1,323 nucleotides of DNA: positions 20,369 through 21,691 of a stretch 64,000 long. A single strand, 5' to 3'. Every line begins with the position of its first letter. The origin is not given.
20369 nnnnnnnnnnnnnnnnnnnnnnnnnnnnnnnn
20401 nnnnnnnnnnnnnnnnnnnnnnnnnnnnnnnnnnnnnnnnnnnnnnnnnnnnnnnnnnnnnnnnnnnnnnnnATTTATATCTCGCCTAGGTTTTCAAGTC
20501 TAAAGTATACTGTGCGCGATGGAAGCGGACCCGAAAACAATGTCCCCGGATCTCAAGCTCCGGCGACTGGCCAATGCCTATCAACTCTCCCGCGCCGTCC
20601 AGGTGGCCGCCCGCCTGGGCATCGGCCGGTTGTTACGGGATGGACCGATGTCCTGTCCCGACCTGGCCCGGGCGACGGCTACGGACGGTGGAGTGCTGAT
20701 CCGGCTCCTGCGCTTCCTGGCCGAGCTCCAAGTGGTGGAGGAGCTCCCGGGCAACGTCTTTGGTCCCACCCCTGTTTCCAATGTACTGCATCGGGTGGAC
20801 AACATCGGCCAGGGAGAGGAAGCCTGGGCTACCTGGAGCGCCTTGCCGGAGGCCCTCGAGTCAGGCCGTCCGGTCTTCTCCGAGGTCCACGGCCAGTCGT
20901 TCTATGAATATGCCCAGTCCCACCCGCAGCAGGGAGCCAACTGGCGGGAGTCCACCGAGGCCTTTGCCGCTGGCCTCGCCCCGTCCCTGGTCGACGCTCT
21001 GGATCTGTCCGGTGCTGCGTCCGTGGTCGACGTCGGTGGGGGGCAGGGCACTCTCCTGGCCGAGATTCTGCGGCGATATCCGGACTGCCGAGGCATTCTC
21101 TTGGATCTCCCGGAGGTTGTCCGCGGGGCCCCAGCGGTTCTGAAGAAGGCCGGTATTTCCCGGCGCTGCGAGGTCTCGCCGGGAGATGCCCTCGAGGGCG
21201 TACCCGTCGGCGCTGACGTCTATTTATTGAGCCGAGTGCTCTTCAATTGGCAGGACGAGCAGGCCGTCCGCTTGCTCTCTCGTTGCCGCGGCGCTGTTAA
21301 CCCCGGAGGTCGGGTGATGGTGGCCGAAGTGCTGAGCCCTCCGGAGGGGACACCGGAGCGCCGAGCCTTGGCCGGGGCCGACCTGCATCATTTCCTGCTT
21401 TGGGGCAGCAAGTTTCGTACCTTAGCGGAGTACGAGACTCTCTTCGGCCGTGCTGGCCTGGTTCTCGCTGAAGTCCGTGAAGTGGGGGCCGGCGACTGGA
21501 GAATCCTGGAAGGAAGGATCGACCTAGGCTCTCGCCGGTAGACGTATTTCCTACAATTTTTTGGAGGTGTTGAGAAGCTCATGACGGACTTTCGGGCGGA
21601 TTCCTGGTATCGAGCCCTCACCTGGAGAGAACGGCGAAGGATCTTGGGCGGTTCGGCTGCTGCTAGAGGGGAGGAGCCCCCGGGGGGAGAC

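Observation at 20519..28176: Class II lanthipeptide gene cluster: LanM + NHLP-leader precursor + C39-ABC exporter + short HlyD partner, with adjacent O-methyltransferase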

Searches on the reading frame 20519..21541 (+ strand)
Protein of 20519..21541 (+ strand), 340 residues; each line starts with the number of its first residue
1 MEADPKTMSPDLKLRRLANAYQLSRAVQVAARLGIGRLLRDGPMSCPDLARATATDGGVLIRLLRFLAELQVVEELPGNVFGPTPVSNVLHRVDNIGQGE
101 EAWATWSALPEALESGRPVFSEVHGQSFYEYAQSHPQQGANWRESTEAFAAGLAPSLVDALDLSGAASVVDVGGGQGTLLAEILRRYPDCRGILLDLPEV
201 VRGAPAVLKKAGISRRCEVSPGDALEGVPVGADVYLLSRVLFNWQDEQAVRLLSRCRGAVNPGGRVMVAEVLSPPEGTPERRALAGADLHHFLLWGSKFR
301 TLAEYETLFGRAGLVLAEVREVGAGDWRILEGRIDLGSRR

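Call 8: search_protein_families(library=pfam, proteins=[window:20519-21541:+], max_evalue=0.01)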
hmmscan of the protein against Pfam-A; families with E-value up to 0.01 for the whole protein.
window:20519-21541:+ (340 aa): 6 families
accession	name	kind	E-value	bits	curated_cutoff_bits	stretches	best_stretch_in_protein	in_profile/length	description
PF00891.24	Methyltransf_2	-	6.2e-41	140.5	22.3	1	106-313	1-208/210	O-methyltransferase domain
PF08100.18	Dimerisation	-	5.1e-10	39.5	25.6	1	13-91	8-91/93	O-methyltransferase dimerisation domain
PF08242.18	Methyltransf_12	-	3.2e-06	28.2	30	1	170-266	1-98/98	Methyltransferase domain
PF13649.12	Methyltransf_25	-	4.3e-06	27.7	27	1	169-264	1-97/97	Methyltransferase domain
PF13489.12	Methyltransf_23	-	0.0016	18.6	27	1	163-317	20-162/164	Methyltransferase domain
PF13847.12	Methyltransf_31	-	0.0018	18.4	27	1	165-271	3-112/145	Methyltransferase domain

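Call 9: search_protein_families(library=ncbifam, proteins=[window:20519-21541:+], max_evalue=0.01)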
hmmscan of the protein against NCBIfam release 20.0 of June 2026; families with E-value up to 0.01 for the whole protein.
window:20519-21541:+ (340 aa): 8 families
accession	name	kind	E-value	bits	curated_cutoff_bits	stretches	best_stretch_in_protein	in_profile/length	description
TIGR02716.1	C20_methyl_CrtF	equivalog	2.5e-09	36.6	276.1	1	157-275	141-260/306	bacteriochlorophyllide d C-20 methyltransferase BchU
NF050150.1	RiPP_MTase_ApyS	equivalog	3.3e-07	29.8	400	1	147-225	126-202/323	RiPP biosynthesis methyltransferase ApyS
NF043040.1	corrin_prot_MT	hypoth_equivalog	9.6e-05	21.9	180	1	167-332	43-214/216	corrinoid protein-associated methyltransferase CpaM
NF000133.1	Erm32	exception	0.00011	21.8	550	1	166-255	90-174/280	23S rRNA (guanine(748)-N(1))-methyltransferase Erm(32)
NF053543.1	FlxJ_fam_MTase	equivalog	0.00019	20.5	560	1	105-271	114-286/352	FlxJ family methyltransferase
NF000488.1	chrB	exception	0.00093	18.7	620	1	166-200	90-124/280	23S rRNA (guanine(748)-N(1))-methyltransferase ChrB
TIGR04543.1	ketoArg_3Met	equivalog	0.0024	17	425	1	166-226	150-211/336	2-ketoarginine methyltransferase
NF010703.0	PRK14103.1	equivalog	0.0049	16.3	320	1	157-267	21-123/256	trans-aconitate 2-methyltransferase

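Call 36: search_solved_structures(query=window:20519-21541:+, max_evalue=0.00001)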
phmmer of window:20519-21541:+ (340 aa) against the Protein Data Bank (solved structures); distinct sequences matched with E-value up to 0.00001: 98 (the best 60 are shown).
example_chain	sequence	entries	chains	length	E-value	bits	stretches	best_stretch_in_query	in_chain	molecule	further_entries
6c5b_A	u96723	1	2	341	1.1e-52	182.5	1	15-325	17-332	Methyltransferase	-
8rdm_A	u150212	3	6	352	1.5e-50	175.5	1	12-319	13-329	DtpM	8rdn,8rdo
4z2y_A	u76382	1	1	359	8.6e-50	173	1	14-320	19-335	CalO6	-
8h3t_A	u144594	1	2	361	9.3e-46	159.8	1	10-324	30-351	AlpH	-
3gwz_A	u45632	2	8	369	4.1e-45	157.7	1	23-332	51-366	MmcR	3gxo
7phd_A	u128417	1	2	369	6.8e-39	137.2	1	23-322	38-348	Carminomycin 4-O-methyltransferase DnrK,Methyltransferase domain-containing protein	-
7owb_A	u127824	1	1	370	2.2e-38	135.5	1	23-322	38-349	Carminomycin 4-O-methyltransferase DnrK,Methyltransferase domain-containing protein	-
7oy1_A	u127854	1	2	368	3e-38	135.1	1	23-320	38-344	Carminomycin 4-O-methyltransferase DnrK,Methyltransferase domain-containing protein,Aclaci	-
4wxh_A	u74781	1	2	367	4.5e-38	134.5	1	23-322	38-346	Carminomycin 4-O-methyltransferase DnrK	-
7pga_A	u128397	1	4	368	5.1e-38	134.3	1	23-320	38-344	Carminomycin 4-O-methyltransferase DnrK,Methyltransferase domain-containing protein,Aclaci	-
7pgj_A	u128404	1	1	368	5.2e-38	134.3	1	23-320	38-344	Carminomycin 4-O-methyltransferase DnrK,Methyltransferase domain-containing protein,Aclaci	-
9lac_A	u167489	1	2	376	5.9e-38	134.1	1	23-322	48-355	Methyltransferase domain-containing protein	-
7phf_A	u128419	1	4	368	7e-38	133.9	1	23-320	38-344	Carminomycin 4-O-methyltransferase DnrK,Methyltransferase domain-containing protein,Aclaci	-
5eeg_A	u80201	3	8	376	1.3e-37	133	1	23-322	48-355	Carminomycin 4-O-methyltransferase DnrK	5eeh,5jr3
1tw2_A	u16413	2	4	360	1.3e-37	133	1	23-322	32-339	Carminomycin 4-O-methyltransferase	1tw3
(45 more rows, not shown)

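Call 47: search_solved_structures(query=window:20519-21541:+, max_evalue=1e-40, show_alignments=5)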
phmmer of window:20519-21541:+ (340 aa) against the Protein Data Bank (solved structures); distinct sequences matched with E-value up to 1e-40: 5.
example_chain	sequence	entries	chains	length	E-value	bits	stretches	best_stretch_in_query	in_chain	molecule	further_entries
6c5b_A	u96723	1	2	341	1.1e-52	182.5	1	15-325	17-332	Methyltransferase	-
8rdm_A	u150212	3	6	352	1.5e-50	175.5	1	12-319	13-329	DtpM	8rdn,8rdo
4z2y_A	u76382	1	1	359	8.6e-50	173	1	14-320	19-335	CalO6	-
8h3t_A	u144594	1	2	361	9.3e-46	159.8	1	10-324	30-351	AlpH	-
3gwz_A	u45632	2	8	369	4.1e-45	157.7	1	23-332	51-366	MmcR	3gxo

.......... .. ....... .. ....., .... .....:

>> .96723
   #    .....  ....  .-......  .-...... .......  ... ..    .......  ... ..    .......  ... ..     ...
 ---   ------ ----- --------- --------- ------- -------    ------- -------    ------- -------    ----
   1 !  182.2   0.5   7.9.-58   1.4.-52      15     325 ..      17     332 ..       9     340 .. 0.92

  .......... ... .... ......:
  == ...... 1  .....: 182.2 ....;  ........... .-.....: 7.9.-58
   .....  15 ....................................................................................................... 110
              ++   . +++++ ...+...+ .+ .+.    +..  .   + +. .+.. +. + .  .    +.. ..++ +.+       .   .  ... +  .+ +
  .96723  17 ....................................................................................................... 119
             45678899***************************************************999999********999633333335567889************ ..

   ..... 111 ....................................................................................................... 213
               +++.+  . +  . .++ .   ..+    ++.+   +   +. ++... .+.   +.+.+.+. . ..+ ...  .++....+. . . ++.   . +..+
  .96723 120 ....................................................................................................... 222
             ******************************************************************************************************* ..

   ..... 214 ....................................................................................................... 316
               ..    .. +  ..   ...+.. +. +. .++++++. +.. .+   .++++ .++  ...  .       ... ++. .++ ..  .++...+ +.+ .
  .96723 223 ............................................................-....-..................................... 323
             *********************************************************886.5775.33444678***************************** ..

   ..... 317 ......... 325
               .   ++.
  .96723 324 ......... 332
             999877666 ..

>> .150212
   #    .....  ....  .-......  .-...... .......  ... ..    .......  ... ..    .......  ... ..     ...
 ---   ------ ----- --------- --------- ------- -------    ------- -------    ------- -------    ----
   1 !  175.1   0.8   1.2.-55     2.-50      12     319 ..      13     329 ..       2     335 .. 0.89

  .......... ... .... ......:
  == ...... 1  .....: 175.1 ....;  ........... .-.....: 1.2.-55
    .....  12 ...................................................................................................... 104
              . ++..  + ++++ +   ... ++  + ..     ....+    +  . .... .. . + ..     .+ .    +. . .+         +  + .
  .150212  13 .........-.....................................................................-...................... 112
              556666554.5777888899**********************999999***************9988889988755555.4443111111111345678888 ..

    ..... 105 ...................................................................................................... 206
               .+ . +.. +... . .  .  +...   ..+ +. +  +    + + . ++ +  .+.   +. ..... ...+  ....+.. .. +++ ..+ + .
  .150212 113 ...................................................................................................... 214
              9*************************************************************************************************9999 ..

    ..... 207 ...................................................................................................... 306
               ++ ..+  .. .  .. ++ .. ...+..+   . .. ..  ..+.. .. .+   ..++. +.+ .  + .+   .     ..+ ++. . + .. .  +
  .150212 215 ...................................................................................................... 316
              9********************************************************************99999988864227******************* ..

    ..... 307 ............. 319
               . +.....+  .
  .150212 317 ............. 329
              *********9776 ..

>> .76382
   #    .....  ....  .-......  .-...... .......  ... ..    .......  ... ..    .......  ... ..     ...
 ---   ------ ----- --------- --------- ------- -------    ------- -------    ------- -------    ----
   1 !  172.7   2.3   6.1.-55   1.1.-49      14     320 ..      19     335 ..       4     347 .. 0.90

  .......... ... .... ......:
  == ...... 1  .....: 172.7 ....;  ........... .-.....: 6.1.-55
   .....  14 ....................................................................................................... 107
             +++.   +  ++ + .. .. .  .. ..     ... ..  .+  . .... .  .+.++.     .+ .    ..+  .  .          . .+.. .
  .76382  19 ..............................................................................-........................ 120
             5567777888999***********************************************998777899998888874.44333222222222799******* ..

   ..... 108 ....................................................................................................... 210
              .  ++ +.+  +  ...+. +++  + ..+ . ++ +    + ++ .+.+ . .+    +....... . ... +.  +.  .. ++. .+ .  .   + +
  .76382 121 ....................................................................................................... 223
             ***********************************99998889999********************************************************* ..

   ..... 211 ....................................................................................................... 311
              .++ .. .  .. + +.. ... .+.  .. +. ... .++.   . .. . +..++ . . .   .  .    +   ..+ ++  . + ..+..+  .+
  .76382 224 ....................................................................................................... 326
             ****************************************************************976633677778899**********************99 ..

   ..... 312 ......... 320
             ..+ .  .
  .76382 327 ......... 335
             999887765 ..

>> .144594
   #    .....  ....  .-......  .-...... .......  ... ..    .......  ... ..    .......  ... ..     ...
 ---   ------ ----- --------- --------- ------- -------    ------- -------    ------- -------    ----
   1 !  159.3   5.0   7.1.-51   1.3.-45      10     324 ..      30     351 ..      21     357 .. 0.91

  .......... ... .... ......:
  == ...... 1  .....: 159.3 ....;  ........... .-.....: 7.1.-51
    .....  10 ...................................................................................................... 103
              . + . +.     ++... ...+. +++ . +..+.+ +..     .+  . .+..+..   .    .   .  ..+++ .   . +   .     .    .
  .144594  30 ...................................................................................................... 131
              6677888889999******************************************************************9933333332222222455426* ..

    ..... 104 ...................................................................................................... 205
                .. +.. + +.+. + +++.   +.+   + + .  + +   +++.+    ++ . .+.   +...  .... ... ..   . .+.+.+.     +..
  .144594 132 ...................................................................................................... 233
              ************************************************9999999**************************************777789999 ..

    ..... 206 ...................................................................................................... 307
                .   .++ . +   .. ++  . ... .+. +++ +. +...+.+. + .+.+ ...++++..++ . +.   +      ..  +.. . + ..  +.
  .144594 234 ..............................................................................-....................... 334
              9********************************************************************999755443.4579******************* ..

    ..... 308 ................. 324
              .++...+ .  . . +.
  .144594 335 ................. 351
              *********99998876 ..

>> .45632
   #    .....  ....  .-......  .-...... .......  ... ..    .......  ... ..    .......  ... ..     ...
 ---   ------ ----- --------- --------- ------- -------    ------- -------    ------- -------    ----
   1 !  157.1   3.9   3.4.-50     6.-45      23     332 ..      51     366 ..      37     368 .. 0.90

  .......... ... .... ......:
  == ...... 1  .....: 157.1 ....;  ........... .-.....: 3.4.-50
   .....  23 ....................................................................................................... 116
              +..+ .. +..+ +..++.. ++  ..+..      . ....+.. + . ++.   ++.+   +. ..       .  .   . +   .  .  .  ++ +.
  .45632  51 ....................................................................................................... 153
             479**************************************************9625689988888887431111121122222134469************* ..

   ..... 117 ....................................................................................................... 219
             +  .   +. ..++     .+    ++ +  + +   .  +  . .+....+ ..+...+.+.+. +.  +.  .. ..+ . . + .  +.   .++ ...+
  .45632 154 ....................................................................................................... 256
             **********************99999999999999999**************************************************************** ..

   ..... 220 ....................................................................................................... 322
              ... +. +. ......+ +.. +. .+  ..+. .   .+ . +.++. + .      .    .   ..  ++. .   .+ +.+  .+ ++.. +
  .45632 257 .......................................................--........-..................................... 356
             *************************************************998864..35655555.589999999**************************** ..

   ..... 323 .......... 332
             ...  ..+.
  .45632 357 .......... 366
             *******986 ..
